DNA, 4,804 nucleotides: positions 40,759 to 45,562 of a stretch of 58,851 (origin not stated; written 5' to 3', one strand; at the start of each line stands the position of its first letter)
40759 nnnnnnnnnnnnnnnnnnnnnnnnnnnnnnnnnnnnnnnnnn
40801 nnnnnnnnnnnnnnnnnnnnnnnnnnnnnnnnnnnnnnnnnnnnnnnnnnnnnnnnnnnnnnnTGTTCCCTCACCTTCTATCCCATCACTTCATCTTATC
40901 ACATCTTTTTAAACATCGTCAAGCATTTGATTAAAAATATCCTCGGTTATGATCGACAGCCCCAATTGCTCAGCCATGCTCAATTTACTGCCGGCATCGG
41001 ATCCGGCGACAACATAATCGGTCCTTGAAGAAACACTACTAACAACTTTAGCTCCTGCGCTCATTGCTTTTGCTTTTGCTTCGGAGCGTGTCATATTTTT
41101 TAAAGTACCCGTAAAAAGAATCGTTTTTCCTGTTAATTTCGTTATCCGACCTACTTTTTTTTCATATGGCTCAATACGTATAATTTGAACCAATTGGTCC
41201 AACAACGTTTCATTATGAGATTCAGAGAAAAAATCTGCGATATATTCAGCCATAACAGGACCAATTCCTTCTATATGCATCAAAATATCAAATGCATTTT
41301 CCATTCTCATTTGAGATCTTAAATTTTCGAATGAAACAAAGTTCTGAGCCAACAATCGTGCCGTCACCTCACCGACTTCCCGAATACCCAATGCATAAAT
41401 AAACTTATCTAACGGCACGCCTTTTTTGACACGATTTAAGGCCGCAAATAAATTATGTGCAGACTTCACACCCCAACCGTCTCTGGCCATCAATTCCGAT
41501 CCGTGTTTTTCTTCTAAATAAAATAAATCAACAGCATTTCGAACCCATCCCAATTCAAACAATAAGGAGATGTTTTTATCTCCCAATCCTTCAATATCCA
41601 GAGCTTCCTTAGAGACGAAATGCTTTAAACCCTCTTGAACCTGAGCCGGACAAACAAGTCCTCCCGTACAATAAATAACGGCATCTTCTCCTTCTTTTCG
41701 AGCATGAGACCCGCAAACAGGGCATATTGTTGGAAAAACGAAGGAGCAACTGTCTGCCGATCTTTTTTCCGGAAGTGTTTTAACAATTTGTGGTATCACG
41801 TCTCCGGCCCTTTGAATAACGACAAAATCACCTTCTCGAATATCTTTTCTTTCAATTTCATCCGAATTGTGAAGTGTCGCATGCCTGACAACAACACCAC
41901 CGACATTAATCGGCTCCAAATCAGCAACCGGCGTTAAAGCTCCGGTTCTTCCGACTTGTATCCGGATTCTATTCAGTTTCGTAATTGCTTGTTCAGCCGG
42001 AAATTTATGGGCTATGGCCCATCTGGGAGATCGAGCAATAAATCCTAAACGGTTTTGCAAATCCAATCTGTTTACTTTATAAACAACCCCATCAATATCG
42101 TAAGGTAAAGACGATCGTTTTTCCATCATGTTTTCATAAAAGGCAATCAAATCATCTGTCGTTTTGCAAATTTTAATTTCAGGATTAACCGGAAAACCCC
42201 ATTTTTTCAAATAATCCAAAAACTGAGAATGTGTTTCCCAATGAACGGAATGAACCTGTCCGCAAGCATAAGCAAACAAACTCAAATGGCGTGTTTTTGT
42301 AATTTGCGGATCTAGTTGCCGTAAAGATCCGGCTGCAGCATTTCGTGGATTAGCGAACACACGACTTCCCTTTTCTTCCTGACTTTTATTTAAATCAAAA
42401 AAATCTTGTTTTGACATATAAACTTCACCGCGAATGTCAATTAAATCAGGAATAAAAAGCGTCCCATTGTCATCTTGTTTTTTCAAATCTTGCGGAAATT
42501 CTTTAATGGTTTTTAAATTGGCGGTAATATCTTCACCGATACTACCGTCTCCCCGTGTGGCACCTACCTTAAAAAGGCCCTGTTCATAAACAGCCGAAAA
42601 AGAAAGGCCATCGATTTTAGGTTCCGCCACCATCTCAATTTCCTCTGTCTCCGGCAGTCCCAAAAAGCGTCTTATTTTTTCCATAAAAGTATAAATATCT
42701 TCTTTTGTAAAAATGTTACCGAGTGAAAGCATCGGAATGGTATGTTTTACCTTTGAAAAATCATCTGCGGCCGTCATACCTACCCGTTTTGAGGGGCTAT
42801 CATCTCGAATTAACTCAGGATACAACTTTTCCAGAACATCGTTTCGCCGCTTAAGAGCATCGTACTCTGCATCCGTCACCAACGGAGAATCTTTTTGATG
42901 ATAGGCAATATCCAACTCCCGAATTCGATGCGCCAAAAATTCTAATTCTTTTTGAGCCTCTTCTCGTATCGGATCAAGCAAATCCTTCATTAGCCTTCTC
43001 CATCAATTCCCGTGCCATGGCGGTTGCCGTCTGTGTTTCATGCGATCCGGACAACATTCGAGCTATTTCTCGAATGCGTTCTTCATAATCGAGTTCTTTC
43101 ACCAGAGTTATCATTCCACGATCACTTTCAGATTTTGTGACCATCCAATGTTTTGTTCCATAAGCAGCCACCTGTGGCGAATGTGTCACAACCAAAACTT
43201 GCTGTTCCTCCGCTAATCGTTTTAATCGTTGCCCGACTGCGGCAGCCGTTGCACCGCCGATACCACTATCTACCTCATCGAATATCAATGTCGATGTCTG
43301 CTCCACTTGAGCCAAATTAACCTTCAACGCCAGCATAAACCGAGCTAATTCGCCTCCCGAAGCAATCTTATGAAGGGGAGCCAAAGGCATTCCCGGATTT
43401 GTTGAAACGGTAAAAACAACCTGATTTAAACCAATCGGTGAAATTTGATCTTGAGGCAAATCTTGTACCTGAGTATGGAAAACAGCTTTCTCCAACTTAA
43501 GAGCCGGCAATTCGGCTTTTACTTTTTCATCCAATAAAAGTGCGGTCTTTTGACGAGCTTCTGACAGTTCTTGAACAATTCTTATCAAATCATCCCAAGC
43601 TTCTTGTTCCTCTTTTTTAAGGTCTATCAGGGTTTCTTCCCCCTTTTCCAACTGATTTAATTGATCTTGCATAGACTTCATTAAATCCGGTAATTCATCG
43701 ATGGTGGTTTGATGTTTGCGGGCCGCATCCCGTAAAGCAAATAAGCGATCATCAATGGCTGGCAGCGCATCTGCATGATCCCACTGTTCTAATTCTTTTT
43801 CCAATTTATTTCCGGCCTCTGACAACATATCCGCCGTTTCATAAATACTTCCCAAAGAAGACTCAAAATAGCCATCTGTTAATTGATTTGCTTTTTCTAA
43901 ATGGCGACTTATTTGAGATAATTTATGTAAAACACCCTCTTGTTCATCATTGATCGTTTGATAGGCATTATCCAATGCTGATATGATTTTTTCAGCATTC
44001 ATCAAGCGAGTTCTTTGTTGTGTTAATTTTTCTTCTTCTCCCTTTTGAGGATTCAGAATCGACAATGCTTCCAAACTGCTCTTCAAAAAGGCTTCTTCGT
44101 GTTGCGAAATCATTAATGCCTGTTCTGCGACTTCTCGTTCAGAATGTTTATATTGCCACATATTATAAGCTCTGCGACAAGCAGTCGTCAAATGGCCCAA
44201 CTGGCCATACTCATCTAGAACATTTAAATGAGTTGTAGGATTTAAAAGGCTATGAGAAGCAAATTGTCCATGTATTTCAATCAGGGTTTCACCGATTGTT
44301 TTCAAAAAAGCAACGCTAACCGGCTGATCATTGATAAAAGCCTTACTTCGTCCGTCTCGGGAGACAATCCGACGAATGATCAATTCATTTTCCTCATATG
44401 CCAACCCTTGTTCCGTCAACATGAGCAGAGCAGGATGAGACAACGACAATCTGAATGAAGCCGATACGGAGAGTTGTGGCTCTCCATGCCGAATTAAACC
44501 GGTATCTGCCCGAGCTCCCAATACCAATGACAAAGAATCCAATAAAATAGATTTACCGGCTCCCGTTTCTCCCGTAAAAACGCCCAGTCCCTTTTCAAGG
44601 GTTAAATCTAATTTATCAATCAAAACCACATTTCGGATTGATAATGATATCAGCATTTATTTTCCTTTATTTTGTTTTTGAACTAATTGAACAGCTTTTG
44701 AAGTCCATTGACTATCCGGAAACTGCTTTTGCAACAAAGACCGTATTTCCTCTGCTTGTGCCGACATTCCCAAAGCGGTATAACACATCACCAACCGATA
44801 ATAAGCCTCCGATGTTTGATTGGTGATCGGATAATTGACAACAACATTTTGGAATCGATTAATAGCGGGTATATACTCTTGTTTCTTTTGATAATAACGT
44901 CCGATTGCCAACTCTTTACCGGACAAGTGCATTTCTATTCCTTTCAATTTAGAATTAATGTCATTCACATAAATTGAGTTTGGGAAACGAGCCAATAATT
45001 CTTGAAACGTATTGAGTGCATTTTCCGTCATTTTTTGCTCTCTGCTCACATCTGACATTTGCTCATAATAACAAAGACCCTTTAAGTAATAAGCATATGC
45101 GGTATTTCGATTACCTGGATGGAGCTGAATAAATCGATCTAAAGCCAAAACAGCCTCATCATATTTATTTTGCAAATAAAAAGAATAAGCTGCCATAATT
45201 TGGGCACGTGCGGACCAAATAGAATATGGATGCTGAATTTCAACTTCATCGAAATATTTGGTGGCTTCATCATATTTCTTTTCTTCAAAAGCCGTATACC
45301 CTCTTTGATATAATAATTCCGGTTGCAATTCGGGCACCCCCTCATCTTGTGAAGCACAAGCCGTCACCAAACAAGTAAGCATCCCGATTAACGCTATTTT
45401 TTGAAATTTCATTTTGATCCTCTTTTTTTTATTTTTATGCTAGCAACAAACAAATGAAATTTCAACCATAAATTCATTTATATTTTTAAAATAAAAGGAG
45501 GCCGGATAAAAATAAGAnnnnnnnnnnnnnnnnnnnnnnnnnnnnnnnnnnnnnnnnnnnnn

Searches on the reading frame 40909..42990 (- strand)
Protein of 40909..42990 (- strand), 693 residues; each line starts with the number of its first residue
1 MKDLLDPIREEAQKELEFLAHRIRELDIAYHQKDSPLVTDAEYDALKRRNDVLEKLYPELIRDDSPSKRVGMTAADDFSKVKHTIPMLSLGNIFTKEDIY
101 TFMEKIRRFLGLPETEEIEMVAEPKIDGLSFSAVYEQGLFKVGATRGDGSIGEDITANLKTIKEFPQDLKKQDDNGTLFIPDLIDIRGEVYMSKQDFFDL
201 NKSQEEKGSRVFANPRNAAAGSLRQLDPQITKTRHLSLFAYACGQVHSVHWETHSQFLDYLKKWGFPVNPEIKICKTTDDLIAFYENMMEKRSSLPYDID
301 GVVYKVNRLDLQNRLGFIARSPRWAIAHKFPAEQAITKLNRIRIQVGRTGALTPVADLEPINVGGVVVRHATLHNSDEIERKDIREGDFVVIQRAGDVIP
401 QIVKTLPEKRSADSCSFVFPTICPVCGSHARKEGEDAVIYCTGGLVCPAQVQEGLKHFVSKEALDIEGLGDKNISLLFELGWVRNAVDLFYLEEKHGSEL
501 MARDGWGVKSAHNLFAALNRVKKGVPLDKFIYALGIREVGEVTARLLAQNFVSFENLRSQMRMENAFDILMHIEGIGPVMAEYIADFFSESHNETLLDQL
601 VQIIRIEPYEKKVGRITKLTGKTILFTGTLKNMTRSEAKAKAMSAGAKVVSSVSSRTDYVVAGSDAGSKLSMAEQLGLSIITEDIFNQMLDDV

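Call 32: search_protein_families(library=pfam, proteins=[window:40909-42990:-], max_evalue=0.001)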
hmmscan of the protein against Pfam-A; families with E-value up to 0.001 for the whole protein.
window:40909-42990:- (693 aa): 5 families
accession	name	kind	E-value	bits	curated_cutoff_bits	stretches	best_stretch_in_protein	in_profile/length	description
PF01653.23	DNA_ligase_aden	-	3.3e-94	315.5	27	1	77-333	3-253/253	NAD-dependent DNA ligase adenylation domain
PF03120.22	DNA_ligase_OB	-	9e-34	115.6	32.9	1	337-413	2-78/79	NAD-dependent DNA ligase OB-fold domain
PF12826.13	HHH_2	-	3.9e-17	62.6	27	1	529-596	1-63/64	Helix-hairpin-helix motif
PF00533.33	BRCT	-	2.3e-13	50.6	21.3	1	617-688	4-76/78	BRCA1 C Terminus (BRCT) domain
PF03119.21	DNA_ligase_ZBD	-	9.8e-09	35.4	25.8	1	423-449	2-27/27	NAD-dependent DNA ligase C4 zinc finger domain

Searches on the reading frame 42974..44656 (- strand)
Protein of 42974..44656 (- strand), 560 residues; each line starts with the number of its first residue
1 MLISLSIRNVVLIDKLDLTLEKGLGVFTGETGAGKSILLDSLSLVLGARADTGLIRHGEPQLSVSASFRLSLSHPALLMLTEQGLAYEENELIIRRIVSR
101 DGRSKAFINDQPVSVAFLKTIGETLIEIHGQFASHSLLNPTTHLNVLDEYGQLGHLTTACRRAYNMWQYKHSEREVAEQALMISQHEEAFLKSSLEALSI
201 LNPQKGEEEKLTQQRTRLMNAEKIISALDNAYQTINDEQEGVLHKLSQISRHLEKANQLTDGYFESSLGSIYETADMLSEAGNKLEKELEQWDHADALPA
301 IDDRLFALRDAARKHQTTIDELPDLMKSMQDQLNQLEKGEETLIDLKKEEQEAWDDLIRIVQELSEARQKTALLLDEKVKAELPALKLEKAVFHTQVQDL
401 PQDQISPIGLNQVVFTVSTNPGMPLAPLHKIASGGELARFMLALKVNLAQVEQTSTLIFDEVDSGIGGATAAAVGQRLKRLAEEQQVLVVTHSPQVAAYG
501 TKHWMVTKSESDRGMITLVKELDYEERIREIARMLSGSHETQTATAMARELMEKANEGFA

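Call 32: search_protein_families(library=pfam, proteins=[window:42974-44656:-], max_evalue=0.001)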
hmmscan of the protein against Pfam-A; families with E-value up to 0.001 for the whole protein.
window:42974-44656:- (560 aa): 5 families
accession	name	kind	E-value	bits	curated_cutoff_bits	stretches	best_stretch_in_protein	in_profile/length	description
PF02463.25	SMC_N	-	4.8e-20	72.4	40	1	13-509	13-214/220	RecF/RecN/SMC N terminal domain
PF13476.12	AAA_23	-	5.8e-12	47.1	27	1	4-240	1-201/201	AAA domain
PF13304.12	AAA_21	-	8.9e-07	29.7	27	0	443-496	251-302/304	AAA domain, putative AbiEii toxin, Type IV TA system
PF13175.12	AAA_15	-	2.3e-06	27.9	32.1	1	1-497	1-374/374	AAA ATPase domain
PF13555.12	AAA_29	-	0.00037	20.6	27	1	15-49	14-49/61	P-loop containing region of AAA domain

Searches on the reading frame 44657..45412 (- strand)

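Call 32: search_protein_families(library=pfam, proteins=[window:44657-45412:-], max_evalue=0.001)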
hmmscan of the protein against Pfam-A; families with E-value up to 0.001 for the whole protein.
window:44657-45412:- (251 aa): 10 families
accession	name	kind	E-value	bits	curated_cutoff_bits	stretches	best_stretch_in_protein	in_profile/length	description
PF13525.12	YfiO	-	3.7e-51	174.2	25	1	29-223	3-200/203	Outer membrane lipoprotein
PF13174.12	TPR_6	-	4e-21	74.6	26.3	1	106-146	1-33/33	Tetratricopeptide repeat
PF13512.12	TPR_18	-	4e-19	69.6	21.9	1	24-155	3-144/145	Tetratricopeptide repeat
PF13428.12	TPR_14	-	8.6e-13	48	23.5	0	69-107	2-40/44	Tetratricopeptide repeat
PF07719.23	TPR_2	-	4.6e-11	42.4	27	0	31-57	1-27/34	Tetratricopeptide repeat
PF13432.12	TPR_16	-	2.2e-10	41.2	32.7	1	73-146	2-64/65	Tetratricopeptide repeat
PF14559.12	TPR_19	-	2.5e-10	41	25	0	41-100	1-57/68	Tetratricopeptide repeat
PF00515.34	TPR_1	-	1.8e-08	34.3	27.8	0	32-56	2-26/34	Tetratricopeptide repeat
PF13424.12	TPR_12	-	9.1e-08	32.6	30.1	1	33-92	5-69/77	Tetratricopeptide repeat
PF13181.12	TPR_8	-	4.3e-06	26.9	25.7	0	32-56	2-26/34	Tetratricopeptide repeat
